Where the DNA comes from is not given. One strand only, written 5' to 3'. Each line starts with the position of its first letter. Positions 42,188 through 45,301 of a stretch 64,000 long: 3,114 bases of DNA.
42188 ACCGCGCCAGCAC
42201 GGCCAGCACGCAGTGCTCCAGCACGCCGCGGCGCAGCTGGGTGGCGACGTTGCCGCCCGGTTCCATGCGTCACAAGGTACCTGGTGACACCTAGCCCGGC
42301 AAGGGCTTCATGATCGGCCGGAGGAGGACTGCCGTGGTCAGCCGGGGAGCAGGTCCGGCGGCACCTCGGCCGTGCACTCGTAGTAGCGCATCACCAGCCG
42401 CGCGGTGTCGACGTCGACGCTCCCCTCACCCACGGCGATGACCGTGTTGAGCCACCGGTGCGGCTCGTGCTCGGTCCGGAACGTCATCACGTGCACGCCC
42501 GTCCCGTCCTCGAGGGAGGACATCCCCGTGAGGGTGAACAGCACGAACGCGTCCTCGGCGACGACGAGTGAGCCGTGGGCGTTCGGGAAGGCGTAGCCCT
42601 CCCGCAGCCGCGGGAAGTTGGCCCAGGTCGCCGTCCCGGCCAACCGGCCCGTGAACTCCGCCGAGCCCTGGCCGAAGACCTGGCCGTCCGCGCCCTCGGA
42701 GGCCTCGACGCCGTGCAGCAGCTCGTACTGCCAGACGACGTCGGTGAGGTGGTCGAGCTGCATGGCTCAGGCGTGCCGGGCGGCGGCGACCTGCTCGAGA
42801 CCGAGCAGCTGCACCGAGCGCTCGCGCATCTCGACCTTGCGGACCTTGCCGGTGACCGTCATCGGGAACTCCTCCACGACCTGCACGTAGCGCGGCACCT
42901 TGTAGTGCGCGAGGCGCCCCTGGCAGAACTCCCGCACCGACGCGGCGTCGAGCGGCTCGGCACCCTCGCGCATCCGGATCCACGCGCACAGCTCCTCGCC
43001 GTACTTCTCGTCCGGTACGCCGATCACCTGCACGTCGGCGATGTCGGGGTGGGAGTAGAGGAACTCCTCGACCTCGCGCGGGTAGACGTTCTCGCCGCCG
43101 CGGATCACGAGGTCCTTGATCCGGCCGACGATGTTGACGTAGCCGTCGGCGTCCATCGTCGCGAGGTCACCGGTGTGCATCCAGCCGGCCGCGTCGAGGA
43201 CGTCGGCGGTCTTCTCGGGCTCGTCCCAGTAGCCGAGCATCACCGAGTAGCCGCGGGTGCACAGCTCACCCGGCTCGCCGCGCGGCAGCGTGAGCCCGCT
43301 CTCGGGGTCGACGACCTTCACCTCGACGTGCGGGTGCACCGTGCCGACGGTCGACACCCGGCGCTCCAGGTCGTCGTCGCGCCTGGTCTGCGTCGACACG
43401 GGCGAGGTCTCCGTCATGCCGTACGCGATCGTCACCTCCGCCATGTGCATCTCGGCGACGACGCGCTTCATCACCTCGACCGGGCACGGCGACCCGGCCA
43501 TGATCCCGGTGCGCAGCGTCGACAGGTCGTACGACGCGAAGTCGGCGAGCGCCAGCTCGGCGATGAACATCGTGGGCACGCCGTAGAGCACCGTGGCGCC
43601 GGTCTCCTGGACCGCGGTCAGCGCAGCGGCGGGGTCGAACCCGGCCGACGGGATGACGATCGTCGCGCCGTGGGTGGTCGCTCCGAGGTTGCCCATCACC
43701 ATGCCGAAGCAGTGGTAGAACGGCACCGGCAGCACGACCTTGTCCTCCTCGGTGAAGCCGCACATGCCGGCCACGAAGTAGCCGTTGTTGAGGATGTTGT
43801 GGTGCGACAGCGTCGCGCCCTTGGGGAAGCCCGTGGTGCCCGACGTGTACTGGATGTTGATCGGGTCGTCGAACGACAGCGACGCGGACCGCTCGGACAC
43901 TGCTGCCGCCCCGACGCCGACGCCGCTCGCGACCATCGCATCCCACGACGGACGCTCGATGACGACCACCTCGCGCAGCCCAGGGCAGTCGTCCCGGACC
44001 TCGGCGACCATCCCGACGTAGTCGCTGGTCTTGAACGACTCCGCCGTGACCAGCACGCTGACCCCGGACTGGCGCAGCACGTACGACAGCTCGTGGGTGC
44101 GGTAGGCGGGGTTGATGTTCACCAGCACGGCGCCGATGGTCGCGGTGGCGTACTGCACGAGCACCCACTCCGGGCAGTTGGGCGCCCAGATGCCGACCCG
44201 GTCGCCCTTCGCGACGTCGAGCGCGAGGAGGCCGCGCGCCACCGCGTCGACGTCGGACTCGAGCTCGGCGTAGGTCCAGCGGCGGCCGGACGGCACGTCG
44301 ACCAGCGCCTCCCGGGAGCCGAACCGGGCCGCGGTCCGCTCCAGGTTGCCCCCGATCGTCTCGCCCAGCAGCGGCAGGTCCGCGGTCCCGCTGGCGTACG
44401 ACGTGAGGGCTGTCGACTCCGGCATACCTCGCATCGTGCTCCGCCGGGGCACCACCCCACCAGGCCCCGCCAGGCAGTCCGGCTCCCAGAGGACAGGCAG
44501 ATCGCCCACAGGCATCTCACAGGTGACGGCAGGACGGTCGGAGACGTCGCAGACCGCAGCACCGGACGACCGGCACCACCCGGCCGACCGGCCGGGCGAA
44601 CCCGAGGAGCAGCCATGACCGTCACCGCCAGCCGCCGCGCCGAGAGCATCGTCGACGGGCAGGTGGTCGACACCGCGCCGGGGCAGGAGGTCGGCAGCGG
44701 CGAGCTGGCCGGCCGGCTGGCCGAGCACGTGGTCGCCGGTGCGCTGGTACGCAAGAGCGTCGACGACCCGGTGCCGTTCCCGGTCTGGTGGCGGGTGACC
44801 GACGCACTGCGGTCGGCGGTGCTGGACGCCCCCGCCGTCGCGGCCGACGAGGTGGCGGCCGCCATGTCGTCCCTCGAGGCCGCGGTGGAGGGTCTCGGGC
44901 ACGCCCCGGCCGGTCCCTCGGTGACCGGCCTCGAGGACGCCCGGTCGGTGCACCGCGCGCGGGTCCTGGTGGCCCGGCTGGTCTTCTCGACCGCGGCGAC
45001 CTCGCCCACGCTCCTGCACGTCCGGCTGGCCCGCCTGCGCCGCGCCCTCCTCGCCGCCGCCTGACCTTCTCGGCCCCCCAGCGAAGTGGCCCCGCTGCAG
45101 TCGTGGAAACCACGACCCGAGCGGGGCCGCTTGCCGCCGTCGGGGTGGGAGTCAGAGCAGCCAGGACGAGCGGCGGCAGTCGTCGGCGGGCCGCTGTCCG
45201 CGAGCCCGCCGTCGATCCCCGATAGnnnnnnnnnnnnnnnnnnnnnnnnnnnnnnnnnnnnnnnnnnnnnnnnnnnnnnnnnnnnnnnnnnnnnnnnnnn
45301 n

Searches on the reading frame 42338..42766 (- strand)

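Call 39: search_protein_families(library=pfam, proteins=[window:42338-42766:-], max_evalue=0.0001)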
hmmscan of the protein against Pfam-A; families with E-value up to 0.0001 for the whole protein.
window:42338-42766:- (142 aa): 1 family
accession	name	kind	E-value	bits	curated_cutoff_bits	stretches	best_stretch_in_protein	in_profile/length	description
PF11578.13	DUF3237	-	1.6e-05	25.1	24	1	93-130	113-148/149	Protein of unknown function (DUF3237)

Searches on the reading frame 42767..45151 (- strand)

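Call 39: search_protein_families(library=pfam, proteins=[window:42767-45151:-], max_evalue=0.0001)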
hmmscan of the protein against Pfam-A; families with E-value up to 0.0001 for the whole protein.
window:42767-45151:- (794 aa): 2 families
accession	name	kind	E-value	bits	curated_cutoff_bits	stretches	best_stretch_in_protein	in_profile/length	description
PF00501.34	AMP-binding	-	1.3e-102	344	29.9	1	270-642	1-384/384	AMP-binding enzyme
PF13193.12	AMP-binding_C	-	2.3e-18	67.3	24.5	1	693-769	1-76/76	AMP-binding enzyme C-terminal domain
